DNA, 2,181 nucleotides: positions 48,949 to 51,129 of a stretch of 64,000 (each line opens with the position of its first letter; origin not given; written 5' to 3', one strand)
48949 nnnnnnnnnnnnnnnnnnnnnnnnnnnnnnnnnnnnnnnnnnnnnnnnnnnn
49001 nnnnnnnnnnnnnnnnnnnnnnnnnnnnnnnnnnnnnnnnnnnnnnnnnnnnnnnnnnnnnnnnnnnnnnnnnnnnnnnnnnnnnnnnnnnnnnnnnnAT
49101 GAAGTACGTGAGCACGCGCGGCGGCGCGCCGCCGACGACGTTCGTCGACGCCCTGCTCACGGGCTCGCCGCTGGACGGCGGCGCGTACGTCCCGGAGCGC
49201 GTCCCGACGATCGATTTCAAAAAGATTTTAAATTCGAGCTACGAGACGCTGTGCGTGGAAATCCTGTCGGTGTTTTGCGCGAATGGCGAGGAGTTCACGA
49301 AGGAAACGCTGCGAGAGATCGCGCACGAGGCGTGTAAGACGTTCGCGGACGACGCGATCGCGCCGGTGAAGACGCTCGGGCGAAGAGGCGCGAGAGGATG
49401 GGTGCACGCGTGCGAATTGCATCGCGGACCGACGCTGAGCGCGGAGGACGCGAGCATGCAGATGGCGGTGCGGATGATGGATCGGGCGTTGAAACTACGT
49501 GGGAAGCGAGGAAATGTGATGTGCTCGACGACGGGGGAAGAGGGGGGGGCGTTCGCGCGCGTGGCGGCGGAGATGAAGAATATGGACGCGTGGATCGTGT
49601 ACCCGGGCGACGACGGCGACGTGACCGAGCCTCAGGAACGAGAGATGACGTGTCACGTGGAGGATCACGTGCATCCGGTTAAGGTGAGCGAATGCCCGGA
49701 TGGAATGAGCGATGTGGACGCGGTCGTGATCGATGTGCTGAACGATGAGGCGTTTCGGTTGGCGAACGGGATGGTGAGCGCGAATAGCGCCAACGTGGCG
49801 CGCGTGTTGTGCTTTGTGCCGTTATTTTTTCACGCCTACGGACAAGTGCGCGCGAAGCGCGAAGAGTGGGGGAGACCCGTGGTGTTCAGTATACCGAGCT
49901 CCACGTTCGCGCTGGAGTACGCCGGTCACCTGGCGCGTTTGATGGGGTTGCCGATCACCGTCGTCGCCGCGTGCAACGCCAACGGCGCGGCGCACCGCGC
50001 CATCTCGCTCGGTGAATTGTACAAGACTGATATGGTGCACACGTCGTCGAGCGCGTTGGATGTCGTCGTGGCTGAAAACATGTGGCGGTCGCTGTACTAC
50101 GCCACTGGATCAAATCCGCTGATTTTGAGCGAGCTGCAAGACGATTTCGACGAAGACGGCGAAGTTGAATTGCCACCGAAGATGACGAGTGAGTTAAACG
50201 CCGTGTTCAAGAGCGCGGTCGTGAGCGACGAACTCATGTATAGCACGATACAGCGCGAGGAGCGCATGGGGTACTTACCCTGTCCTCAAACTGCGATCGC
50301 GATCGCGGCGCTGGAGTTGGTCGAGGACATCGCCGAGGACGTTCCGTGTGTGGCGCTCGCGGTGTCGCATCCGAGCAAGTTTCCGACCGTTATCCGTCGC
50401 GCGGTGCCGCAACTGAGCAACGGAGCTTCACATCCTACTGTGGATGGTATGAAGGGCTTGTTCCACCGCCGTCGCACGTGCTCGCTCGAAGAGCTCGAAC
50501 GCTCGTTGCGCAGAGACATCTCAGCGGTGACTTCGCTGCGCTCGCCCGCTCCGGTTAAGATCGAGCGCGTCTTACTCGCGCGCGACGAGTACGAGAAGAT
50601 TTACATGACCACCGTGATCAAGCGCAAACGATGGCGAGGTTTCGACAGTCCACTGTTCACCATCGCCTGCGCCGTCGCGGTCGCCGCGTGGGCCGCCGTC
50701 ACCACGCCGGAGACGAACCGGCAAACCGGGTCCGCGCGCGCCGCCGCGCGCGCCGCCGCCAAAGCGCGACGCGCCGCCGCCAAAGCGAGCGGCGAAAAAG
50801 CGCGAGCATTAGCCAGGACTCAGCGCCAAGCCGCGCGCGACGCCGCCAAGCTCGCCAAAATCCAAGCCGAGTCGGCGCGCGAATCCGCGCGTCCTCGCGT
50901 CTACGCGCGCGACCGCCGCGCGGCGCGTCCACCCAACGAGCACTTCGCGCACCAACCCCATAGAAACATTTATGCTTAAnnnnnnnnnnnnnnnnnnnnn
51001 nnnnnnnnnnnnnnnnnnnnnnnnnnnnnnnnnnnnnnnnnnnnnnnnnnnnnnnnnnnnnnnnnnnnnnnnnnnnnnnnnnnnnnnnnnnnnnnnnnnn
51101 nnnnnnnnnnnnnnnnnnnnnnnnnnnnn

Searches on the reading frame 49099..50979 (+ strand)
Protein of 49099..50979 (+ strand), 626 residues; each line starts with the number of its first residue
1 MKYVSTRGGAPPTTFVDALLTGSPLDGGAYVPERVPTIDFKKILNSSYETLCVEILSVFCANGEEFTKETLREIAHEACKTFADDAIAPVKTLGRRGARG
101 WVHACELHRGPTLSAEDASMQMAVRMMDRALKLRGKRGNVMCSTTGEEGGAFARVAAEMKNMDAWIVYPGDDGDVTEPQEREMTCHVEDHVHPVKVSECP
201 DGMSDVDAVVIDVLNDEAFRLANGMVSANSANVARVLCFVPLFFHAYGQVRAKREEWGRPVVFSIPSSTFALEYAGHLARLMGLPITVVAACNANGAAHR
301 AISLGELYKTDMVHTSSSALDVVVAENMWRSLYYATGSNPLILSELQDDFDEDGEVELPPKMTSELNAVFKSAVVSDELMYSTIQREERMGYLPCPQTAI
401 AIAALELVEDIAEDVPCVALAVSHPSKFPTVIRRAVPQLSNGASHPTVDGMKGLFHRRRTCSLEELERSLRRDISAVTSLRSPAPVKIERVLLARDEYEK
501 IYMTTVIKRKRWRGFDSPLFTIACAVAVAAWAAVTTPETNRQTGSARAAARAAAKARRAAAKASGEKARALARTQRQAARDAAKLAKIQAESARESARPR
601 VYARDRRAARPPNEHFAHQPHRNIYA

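Call 33: search_protein_families(library=pfam, proteins=[window:49099-50979:+], max_evalue=0.01)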
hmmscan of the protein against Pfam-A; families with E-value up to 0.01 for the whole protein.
window:49099-50979:+ (626 aa): 3 families
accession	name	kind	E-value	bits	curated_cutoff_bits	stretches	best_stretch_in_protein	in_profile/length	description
PF14821.11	Thr_synth_N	-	1.9e-15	57.2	25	1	2-78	1-78/79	Threonine synthase N terminus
PF00291.31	PALP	-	0.0011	18.8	35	1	105-408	28-278/295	Pyridoxal-phosphate dependent enzyme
PF24857.1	THR4_C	-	0.0024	18.4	27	1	398-441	1-46/85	Threonine synthase, C-terminal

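Call 44: find_related_loci(query=window:49099-50979:+, collection=metagenome_contigs, flank=2500)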
Query window:49099-50979:+ (626 aa) in metagenome_contigs; peptide patterns used: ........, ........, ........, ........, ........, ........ (x = any residue, [..] = any of these).
128 stretches matched a pattern; 20 encode a relative of the query (tblastn E <= 1e-3); 18 distinct loci.
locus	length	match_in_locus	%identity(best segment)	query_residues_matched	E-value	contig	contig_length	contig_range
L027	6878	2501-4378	100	1-626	0e+0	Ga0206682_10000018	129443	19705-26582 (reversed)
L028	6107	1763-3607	97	1-626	0e+0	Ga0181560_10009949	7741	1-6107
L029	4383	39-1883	97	1-626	0e+0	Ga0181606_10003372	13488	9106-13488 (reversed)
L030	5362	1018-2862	97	1-626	0e+0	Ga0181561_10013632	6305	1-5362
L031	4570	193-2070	96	1-626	0e+0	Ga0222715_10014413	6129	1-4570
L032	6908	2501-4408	70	1-624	0e+0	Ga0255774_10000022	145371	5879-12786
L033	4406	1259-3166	70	1-624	0e+0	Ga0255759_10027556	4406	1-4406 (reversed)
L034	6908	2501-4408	70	1-624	0e+0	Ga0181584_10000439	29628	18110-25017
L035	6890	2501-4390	70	1-624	0e+0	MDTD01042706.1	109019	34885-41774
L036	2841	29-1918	70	1-624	0e+0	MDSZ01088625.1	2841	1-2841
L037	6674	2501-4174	66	1-550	0e+0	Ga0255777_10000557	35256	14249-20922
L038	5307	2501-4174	66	1-550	0e+0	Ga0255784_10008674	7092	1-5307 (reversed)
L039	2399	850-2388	68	1-512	0e+0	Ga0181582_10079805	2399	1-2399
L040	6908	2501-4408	71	1-624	0e+0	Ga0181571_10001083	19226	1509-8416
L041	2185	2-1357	71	179-624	0e+0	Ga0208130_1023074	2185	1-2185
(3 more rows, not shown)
